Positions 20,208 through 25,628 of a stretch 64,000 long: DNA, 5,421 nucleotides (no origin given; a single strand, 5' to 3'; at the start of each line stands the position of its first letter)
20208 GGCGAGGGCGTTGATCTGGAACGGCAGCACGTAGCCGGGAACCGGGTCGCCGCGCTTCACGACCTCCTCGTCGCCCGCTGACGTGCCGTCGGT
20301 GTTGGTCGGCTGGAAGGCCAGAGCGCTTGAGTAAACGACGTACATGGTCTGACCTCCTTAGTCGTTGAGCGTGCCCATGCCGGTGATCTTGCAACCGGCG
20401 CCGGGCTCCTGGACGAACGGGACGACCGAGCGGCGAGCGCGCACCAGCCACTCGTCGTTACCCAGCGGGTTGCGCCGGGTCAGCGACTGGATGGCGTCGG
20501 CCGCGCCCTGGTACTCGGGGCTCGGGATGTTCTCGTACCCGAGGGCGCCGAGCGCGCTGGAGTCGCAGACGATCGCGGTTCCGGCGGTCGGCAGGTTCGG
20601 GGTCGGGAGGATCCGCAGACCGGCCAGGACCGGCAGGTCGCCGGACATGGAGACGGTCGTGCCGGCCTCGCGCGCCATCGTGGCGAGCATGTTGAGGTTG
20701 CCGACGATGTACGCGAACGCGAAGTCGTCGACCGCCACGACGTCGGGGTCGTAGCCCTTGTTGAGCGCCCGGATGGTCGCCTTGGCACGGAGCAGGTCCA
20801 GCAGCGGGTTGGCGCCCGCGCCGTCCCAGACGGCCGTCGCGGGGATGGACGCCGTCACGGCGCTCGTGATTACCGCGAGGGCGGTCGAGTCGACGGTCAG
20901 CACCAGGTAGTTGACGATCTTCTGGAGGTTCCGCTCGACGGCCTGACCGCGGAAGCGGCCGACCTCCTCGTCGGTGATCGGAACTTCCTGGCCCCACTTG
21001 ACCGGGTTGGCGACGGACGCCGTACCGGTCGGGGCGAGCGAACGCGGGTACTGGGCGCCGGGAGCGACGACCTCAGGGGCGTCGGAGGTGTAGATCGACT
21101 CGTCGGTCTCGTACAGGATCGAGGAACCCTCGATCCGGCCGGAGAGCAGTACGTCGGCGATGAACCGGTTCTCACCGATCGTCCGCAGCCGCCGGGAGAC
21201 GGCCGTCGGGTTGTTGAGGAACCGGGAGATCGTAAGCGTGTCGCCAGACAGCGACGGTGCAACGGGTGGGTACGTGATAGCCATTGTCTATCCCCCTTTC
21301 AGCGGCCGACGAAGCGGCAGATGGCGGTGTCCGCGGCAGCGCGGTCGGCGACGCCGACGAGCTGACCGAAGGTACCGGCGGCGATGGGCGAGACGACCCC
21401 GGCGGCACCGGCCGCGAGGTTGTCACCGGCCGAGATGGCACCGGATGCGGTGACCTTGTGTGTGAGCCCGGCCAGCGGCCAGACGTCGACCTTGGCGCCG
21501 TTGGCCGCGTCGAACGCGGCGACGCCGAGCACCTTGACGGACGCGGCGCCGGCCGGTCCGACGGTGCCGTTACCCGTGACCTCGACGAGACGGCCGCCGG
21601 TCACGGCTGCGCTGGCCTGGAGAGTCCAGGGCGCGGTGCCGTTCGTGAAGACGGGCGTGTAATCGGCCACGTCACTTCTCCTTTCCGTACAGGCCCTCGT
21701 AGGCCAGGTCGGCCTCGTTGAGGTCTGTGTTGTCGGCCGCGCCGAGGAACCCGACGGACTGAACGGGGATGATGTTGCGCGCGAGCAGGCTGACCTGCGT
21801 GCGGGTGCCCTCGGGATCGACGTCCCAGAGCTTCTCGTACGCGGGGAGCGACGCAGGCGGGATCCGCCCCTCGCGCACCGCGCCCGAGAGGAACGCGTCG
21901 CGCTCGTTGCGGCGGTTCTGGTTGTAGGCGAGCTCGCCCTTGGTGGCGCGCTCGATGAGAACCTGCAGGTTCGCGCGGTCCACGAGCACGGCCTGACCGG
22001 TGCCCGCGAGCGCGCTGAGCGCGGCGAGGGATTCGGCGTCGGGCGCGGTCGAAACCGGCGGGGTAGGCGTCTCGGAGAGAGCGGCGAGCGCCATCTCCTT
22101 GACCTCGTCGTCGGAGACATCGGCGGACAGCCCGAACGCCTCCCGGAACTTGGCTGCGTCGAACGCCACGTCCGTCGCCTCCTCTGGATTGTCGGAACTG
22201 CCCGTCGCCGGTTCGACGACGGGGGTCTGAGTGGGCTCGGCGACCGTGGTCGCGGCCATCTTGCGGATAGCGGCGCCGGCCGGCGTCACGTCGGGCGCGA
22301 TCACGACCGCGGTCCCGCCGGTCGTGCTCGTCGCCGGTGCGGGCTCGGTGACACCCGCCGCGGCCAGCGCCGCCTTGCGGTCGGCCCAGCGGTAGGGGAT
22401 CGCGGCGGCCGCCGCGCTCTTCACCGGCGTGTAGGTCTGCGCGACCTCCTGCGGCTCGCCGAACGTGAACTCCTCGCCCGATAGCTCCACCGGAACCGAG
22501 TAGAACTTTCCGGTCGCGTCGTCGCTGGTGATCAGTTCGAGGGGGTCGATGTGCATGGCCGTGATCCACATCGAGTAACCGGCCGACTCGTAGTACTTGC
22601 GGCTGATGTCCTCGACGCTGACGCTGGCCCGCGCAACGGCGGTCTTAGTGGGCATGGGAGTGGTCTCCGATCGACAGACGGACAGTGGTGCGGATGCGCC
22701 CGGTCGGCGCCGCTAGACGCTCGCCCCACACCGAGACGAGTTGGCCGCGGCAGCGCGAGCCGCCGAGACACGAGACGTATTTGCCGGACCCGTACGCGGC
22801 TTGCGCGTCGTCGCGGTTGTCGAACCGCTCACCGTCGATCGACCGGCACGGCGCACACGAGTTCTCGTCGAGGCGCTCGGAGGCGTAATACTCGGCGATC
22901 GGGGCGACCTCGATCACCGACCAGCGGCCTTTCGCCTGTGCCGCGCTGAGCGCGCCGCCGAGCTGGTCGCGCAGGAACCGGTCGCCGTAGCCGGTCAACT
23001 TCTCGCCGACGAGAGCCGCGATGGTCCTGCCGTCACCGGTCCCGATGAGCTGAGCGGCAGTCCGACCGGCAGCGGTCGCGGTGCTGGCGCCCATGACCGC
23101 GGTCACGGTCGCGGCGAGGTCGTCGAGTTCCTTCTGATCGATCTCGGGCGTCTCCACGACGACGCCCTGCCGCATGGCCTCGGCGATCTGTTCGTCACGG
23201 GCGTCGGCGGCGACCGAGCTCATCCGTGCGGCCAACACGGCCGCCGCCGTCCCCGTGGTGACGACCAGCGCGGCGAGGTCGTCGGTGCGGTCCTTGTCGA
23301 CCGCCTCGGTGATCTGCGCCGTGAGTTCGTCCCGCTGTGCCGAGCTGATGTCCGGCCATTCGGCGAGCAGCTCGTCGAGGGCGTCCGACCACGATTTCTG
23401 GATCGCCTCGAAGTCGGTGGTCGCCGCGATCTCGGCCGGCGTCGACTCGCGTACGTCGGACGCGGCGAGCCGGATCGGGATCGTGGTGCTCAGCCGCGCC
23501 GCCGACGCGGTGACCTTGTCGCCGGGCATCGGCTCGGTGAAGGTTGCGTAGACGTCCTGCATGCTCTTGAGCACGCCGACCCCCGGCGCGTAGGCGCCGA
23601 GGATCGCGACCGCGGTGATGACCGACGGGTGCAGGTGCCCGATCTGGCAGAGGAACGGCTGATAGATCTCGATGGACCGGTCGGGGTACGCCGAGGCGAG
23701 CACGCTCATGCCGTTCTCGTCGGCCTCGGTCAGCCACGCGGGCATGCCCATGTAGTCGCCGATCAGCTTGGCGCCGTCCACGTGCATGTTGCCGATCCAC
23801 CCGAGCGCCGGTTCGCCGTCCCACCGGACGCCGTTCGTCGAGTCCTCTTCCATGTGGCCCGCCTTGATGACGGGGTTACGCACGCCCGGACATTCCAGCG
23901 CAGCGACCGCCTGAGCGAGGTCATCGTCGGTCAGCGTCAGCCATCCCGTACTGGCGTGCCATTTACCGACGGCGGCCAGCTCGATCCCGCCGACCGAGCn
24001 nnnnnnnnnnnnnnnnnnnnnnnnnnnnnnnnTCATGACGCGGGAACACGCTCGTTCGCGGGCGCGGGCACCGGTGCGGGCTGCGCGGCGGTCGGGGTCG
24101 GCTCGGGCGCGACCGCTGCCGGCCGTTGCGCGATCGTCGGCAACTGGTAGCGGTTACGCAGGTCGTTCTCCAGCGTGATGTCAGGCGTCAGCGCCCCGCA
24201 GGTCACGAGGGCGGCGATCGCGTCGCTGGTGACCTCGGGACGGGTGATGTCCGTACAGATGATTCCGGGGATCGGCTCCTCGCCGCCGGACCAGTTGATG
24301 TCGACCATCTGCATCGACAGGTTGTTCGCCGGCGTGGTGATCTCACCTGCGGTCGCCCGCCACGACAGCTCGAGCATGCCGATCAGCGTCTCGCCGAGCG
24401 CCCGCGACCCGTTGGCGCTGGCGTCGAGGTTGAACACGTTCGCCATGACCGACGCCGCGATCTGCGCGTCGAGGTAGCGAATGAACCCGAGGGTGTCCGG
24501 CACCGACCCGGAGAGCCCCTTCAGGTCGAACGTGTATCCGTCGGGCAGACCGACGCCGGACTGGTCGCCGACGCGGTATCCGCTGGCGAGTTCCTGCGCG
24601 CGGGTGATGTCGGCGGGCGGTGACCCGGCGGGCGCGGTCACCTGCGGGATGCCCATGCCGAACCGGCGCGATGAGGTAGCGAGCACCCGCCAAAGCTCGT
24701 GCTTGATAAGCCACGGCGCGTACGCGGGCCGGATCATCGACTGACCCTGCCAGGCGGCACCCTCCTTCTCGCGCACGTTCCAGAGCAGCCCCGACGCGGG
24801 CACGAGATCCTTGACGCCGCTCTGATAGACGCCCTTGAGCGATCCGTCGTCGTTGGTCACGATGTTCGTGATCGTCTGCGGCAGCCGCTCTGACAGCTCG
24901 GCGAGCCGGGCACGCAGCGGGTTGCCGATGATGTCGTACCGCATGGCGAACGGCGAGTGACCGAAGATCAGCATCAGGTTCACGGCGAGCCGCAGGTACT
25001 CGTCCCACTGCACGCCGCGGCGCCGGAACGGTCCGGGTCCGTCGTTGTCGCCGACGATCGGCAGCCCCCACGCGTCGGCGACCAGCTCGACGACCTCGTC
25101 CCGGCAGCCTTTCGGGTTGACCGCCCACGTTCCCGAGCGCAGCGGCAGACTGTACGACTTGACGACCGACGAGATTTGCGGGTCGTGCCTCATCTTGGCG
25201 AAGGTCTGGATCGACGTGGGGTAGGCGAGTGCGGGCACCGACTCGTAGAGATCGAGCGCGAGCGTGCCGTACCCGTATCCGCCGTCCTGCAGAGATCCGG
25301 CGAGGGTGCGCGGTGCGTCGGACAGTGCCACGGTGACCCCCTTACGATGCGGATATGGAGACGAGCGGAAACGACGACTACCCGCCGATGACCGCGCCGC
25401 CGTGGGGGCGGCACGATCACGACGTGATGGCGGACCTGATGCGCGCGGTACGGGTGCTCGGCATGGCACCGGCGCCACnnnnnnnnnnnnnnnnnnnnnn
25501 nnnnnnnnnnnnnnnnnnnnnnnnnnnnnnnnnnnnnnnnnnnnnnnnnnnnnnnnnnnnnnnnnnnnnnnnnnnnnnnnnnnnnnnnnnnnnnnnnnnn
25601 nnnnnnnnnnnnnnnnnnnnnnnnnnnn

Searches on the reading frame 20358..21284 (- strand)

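Call 10: search_protein_families(library=pfam, proteins=[window:20358-21284:-], max_evalue=0.001)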
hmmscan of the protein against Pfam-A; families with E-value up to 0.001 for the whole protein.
window:20358-21284:- (308 aa): 1 family
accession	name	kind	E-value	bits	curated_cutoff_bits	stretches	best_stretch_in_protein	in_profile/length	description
PF25209.1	Phage_capsid_4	-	7e-16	59.7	27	1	56-296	41-258/262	Phage capsid protein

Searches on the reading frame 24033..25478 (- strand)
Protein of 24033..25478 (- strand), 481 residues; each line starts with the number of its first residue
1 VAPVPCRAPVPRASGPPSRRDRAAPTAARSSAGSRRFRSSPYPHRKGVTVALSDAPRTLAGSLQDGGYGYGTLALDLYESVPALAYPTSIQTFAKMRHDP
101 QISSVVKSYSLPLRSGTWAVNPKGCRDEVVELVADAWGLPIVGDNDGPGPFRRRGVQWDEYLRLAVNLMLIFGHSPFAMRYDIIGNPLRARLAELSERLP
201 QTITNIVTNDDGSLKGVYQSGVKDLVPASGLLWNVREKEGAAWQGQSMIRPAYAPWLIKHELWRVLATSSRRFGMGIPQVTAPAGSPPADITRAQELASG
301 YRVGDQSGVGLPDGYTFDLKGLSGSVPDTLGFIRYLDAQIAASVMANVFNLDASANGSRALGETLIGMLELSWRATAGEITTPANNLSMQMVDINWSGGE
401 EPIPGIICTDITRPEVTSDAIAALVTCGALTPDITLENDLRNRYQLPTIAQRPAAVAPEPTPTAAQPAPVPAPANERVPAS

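Call 10: search_protein_families(library=pfam, proteins=[window:24033-25478:-], max_evalue=0.001)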
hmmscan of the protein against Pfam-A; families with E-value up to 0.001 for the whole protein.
window:24033-25478:- (481 aa): 2 families
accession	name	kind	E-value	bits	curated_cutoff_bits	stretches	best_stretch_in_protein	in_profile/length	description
PF06074.18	Portal_Mu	-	1.2e-33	117.3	23.9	1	91-433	2-324/336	Portal protein of Mu bacteriophage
PF21919.2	P23-45_portal_barrel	-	3.4e-09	36.2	27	1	235-347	202-315/448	Phage P23-45 portal protein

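Call 54: search_dna_similar(query=window:24033-25478:-, collection=phages, mode=protein, max_rows=12)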
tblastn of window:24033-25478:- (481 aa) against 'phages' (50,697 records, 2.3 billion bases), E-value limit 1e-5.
Records with a match: 445; places in all: 445; records where one place covers at least 80% of the query: 187.
Best place of each record, by identity: <60% 445.
By first word of the organism name: Gordonia 175; Mycobacterium 139; Arthrobacter 86; Corynebacterium 16; Thermus 10; Bacillus 8; Rhodococcus 6; Microbacterium 2; Rathayibacter 1; Mycolicibacterium 1; and 1 more.
By host as written in the record: Gordonia terrae 3612 143; Mycobacterium smegmatis mc2 155 67; Arthrobacter sp. ATCC 21022 54; Mycobacterium smegmatis mc#155 22; Arthrobacter globiformis B-2979 14; Corynebacterium xerosis 14; Gordonia terrae CAG3 9; Mycobacterium smegmatis mc2155 8; and 61 more.
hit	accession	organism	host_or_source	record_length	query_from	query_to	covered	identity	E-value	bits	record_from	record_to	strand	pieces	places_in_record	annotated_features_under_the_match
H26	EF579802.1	Microbacterium phage Min1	Microbacterium nematophilum CBX102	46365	61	451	81%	39.4%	8e-57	246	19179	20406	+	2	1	hypothetical protein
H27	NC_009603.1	Microbacterium phage Min1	Microbacterium nematophilum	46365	61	451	81%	39.4%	8e-57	246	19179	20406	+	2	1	portal protein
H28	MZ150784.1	Arthrobacter phage Zaheer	Arthrobacter globiformis NRRL B-2979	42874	79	447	77%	40.3%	2e-65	234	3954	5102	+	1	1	7: portal protein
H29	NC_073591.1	Arthrobacter phage Zaheer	Arthrobacter globiformis NRRL B-2979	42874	79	447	77%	40.3%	2e-65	234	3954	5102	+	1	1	7: portal protein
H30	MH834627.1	Arthrobacter phage Ryan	Arthrobacter globiformis NRRL B-2979 SEA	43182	79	447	77%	40.3%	2e-65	234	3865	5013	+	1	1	7: portal protein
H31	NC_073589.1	Arthrobacter phage Ryan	Arthrobacter globiformis NRRL B-2979 SEA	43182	79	447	77%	40.3%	2e-65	234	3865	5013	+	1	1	7: portal protein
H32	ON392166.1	Arthrobacter phage Cole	Arthrobacter globiformis NRRL B-2979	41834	79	447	77%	39.3%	2e-63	229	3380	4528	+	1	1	5: portal protein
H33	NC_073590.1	Arthrobacter phage Cole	Arthrobacter globiformis NRRL B-2979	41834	79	447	77%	39.3%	2e-63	229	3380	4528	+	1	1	5: portal protein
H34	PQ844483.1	Arthrobacter phage QuinnAvery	Arthrobacter globiformis B-2979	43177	79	447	77%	39.3%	5e-63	227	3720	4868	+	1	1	7: portal protein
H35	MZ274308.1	Arthrobacter phage Popper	Arthrobacter globiformis B-2979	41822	79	447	77%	39.1%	2e-62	226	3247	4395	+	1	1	5: portal protein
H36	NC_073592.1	Arthrobacter phage Popper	Arthrobacter globiformis B-2979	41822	79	447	77%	39.1%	2e-62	226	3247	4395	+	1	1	5: portal protein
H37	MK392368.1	Arthrobacter phage Elesar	Arthrobacter globiformis B-2979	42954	79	447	77%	38.8%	1e-62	226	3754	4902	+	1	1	6: portal protein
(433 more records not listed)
